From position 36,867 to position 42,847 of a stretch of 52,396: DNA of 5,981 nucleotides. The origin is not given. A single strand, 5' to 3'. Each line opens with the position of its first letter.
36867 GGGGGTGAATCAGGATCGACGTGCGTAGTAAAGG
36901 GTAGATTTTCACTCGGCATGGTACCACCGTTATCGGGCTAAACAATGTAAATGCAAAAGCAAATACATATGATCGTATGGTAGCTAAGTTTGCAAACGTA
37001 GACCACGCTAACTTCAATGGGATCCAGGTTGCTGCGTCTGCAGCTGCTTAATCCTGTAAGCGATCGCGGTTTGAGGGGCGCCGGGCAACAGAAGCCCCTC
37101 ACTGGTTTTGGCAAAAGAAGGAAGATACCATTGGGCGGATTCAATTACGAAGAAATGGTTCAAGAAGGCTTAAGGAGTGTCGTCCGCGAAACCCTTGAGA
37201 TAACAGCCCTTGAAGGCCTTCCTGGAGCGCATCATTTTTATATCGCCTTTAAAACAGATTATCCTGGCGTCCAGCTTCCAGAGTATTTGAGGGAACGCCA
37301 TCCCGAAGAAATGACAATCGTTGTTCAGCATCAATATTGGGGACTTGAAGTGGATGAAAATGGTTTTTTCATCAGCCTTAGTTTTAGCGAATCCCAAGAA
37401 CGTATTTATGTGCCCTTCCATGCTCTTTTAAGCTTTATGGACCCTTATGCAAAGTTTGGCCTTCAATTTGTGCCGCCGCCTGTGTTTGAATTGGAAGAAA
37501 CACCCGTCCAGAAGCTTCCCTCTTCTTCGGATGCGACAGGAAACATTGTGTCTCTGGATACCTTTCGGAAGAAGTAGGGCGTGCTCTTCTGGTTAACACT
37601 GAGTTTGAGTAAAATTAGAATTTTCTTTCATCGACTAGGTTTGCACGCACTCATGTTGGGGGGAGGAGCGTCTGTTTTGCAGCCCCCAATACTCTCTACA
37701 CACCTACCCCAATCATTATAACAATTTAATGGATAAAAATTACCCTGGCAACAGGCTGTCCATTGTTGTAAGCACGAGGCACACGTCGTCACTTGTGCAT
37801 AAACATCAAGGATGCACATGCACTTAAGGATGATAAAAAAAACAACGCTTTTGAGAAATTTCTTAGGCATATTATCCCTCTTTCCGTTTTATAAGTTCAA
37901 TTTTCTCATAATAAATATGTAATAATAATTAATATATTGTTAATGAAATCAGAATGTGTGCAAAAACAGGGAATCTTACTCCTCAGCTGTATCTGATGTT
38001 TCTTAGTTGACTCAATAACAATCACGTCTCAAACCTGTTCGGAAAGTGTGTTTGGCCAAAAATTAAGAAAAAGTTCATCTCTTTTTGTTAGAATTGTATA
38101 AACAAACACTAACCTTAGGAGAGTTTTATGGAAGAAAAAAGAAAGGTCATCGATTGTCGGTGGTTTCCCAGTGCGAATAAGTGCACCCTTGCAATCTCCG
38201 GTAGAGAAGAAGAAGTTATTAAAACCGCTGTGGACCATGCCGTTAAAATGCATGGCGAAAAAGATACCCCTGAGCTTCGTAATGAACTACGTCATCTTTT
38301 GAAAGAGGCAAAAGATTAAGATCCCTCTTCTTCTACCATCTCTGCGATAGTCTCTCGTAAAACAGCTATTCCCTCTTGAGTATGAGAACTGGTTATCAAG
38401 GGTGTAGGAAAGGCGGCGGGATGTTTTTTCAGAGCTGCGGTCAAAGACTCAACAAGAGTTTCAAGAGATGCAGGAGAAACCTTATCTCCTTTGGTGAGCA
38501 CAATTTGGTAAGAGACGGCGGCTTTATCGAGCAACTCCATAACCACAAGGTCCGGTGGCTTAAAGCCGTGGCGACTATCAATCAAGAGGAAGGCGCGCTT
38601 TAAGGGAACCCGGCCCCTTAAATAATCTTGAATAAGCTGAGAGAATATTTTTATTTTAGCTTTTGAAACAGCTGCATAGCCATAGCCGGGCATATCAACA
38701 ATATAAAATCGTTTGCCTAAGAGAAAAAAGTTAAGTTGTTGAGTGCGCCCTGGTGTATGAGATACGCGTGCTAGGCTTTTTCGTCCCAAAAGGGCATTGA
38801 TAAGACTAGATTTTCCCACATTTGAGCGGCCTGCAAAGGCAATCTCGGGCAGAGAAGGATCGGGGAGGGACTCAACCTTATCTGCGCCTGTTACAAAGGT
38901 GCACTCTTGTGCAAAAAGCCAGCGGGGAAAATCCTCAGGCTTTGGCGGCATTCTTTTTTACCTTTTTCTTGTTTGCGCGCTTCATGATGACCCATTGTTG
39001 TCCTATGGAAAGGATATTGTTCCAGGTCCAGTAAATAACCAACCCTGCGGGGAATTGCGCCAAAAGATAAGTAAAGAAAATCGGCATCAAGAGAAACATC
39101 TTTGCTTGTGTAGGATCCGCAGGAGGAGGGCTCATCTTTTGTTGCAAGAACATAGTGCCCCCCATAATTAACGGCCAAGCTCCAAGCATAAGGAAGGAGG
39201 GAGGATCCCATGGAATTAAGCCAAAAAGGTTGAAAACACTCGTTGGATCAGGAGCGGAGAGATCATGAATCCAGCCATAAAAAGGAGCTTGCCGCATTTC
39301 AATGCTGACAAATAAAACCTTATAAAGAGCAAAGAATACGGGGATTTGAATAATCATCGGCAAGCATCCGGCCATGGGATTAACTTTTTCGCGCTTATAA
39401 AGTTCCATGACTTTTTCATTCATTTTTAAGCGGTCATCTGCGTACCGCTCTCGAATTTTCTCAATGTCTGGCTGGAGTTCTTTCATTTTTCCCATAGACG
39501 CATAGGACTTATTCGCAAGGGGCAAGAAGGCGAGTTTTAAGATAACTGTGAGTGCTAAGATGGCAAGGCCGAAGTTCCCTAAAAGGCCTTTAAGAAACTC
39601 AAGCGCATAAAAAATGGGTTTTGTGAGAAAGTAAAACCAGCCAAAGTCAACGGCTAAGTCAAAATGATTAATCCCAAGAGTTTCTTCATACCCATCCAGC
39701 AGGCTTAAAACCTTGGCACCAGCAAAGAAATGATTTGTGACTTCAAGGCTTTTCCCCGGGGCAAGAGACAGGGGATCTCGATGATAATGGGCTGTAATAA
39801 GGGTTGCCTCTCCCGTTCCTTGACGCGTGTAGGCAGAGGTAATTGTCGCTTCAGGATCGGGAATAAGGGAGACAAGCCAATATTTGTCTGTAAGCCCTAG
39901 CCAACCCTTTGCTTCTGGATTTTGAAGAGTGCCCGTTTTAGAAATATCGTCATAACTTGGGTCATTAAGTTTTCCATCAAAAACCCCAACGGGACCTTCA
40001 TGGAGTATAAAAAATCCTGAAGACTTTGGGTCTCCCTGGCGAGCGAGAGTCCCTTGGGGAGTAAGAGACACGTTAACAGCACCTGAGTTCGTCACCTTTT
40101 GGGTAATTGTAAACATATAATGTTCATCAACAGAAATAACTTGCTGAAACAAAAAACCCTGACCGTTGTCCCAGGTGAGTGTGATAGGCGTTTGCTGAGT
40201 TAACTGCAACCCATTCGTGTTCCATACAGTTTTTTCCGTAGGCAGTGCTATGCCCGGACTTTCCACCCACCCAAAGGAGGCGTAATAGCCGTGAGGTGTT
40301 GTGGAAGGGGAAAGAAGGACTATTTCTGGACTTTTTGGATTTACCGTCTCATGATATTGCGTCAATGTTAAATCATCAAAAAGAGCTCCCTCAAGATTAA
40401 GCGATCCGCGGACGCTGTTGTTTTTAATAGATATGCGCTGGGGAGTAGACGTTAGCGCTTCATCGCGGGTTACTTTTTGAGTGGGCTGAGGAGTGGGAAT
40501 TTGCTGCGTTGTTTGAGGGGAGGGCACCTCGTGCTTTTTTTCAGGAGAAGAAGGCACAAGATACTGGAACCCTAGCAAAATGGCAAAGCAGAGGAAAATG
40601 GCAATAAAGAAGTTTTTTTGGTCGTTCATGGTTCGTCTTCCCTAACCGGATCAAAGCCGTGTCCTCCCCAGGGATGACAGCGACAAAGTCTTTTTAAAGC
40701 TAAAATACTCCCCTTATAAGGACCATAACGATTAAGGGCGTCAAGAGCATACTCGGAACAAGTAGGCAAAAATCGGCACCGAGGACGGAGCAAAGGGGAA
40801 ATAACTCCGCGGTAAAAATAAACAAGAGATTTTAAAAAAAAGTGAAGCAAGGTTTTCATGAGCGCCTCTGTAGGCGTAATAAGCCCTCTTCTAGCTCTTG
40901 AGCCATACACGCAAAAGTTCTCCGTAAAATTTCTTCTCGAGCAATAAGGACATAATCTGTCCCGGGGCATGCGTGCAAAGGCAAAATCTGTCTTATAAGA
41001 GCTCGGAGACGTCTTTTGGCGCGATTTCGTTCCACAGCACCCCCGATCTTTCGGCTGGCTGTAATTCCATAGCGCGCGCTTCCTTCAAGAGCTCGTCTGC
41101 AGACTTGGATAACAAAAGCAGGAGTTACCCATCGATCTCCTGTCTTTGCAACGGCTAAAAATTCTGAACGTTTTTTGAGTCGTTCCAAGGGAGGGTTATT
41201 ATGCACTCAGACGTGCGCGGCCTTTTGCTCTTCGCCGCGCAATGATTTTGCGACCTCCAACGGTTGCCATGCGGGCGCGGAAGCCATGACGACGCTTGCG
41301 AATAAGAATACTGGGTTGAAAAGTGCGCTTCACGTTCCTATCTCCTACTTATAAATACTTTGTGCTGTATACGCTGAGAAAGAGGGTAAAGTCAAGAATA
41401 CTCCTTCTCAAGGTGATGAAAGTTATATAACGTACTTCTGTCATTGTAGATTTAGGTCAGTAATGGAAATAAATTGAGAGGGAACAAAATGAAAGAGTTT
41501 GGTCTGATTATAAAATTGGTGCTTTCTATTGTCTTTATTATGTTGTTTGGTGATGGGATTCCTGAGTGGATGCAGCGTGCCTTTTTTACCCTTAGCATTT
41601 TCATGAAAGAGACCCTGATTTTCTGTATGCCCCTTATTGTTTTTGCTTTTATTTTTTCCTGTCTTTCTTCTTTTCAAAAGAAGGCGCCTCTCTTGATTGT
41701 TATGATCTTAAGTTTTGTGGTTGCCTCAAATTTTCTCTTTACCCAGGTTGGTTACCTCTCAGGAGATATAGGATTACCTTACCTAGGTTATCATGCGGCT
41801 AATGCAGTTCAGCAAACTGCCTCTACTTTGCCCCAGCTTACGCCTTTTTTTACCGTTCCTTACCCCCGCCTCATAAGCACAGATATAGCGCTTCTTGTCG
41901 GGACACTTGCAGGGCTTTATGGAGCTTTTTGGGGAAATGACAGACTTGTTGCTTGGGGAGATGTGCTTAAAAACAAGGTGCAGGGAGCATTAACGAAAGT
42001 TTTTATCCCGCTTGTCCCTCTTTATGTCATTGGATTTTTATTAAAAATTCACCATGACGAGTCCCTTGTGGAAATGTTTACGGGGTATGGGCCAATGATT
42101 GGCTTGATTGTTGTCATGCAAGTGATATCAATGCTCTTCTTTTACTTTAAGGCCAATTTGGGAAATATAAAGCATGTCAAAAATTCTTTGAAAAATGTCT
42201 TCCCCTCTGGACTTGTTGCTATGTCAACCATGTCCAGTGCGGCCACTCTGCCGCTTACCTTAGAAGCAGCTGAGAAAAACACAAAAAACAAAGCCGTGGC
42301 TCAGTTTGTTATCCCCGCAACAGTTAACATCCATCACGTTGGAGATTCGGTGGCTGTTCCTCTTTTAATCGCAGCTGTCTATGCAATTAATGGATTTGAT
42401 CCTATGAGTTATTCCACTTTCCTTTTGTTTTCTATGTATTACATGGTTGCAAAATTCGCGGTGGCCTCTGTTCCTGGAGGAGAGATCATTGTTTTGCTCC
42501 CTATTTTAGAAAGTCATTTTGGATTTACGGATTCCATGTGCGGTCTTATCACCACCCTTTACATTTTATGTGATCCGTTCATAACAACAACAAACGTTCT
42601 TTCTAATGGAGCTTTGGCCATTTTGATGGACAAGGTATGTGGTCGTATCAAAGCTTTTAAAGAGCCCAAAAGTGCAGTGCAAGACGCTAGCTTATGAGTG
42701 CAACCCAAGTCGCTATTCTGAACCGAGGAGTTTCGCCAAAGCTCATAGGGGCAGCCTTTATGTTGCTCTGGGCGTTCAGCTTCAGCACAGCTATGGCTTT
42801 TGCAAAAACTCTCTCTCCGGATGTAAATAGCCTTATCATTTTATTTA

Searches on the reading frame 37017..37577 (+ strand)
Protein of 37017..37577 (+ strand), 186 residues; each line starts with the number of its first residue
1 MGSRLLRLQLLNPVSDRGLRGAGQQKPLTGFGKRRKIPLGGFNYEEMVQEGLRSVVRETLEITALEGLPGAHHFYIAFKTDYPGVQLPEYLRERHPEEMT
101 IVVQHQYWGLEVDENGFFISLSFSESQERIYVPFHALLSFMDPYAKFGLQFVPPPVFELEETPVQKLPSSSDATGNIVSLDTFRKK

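Call 69: search_protein_families(library=pfam, proteins=[window:37017-37577:+], max_evalue=0.001)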
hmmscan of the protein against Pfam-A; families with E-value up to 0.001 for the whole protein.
window:37017-37577:+ (186 aa): 1 family
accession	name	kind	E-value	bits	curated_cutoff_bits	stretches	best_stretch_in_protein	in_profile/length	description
PF04386.18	SspB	-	1.9e-37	129.2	27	1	47-161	2-116/156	Stringent starvation protein B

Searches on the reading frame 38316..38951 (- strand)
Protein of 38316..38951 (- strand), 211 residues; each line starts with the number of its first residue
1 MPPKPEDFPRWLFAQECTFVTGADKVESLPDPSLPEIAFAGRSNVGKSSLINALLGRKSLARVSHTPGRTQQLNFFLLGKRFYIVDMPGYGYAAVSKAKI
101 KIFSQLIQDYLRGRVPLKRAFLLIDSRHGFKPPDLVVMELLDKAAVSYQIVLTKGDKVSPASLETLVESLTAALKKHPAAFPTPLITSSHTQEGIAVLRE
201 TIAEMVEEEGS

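Call 9: search_protein_families(library=pfam, proteins=[window:38316-38951:-], max_evalue=0.001)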
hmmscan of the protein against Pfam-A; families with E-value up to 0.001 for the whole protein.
window:38316-38951:- (211 aa): 5 families
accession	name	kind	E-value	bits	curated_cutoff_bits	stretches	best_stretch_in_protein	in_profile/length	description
PF01926.29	MMR_HSR1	-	3.8e-19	69.3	21.9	1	36-154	1-113/113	50S ribosome-binding GTPase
PF03193.22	RsgA_GTPase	-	3.2e-08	34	30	1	37-90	109-168/174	RsgA GTPase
PF02421.24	FeoB_N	-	2.3e-06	27.6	27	1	36-96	2-64/156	Ferrous iron transport protein B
PF00009.33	GTP_EFTU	-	1.7e-05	24.9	26.5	0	117-207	93-187/188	Elongation factor Tu GTP binding domain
PF00350.29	Dynamin_N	-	3.3e-05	24.4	27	0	37-62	1-26/168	Dynamin family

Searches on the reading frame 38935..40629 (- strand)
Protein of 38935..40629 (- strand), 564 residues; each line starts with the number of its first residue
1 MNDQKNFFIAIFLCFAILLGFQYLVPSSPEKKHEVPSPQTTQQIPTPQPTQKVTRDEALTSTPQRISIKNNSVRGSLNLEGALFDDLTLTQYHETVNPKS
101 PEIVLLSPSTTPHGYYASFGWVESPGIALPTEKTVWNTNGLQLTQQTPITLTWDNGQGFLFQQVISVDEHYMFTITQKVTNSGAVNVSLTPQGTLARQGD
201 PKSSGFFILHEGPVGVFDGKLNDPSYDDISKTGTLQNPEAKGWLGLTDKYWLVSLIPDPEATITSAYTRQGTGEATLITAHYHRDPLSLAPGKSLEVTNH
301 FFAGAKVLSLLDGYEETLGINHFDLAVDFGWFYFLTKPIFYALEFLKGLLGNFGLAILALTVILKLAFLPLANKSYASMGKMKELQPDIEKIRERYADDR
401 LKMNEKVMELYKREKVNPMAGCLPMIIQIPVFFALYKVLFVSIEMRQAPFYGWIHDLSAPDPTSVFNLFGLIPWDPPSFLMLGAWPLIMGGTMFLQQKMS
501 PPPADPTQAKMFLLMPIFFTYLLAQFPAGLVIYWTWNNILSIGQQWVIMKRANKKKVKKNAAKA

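Call 9: search_protein_families(library=pfam, proteins=[window:38935-40629:-], max_evalue=0.001)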
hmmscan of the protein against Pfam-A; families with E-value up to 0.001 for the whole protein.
window:38935-40629:- (564 aa): 2 families
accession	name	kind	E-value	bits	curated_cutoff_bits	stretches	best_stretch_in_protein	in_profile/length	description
PF14849.12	YidC_periplas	-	5.2e-75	253.4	24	1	65-341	1-282/283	YidC periplasmic domain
PF02096.25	60KD_IMP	-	4.5e-64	215.8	35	1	353-550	1-163/163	60Kd inner membrane protein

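Call 57: find_homologous_proteins(query=window:38935-40629:-, max_evalue=1e-30)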
Query window:38935-40629:- (564 aa): 8000 proteins with E <= 1e-30 among 8000 candidates; the best 120 are listed.
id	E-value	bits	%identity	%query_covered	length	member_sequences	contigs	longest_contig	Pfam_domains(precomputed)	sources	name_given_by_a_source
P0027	0.0e+0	1299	100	100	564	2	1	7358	PF02096.27,PF14849.13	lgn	-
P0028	0.0e+0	1174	89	100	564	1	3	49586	PF02096.27,PF14849.13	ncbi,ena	-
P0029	0.0e+0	1157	88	97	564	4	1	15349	PF02096.27,PF14849.13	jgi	-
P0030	0.0e+0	1124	85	100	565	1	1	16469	PF02096.27,PF14849.13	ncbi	-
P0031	0.0e+0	1051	80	100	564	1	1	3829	PF02096.27,PF14849.13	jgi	jgi:YidC/Oxa1 family membrane protein insertase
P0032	0.0e+0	1027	79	97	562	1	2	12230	PF02096.27,PF14849.13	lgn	-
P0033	0.0e+0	1027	79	97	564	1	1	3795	PF02096.27,PF14849.13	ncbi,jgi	jgi:YidC/Oxa1 family membrane protein insertase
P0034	0.0e+0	1027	78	99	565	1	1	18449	PF02096.27,PF14849.13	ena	-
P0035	0.0e+0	1026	79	98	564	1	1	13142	PF02096.27,PF14849.13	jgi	jgi:YidC/Oxa1 family membrane protein insertase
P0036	0.0e+0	1024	78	97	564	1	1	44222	PF02096.27,PF14849.13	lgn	-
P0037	0.0e+0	1023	77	100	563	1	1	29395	PF02096.27,PF14849.13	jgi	jgi:YidC/Oxa1 family membrane protein insertase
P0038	0.0e+0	1022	78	99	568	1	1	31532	PF02096.27,PF14849.13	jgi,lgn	-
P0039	0.0e+0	1022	78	99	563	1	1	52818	PF02096.27,PF14849.13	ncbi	-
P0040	0.0e+0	1020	77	100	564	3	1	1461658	PF02096.27,PF14849.13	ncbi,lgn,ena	-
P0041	0.0e+0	1017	77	100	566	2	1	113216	PF02096.27,PF14849.13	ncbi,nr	ncbi:MAG: membrane protein insertase YidC [Proteobacteria bacterium]|nr:membrane protein insertase Y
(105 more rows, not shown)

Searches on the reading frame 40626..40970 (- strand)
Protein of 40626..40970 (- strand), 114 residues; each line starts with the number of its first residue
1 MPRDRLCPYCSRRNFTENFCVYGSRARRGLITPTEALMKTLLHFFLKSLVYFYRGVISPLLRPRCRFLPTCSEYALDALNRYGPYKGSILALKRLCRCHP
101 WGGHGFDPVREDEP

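Call 69: search_protein_families(library=pfam, proteins=[window:40626-40970:-], max_evalue=0.001)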
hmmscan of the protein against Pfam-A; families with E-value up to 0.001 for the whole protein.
window:40626-40970:- (114 aa): 1 family
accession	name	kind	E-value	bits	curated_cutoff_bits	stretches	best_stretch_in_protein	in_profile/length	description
PF01809.23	YidD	-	1.1e-27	96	27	1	46-109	4-67/67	Putative membrane protein insertion efficiency factor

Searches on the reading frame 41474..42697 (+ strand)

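Call 69: search_protein_families(library=pfam, proteins=[window:41474-42697:+], max_evalue=0.001)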
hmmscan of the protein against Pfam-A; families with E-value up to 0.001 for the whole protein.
window:41474-42697:+ (407 aa): 1 family
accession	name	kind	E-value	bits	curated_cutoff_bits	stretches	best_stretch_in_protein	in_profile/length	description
PF00375.23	SDF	-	4.4e-39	135.1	27.9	1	11-387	1-386/387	Sodium:dicarboxylate symporter family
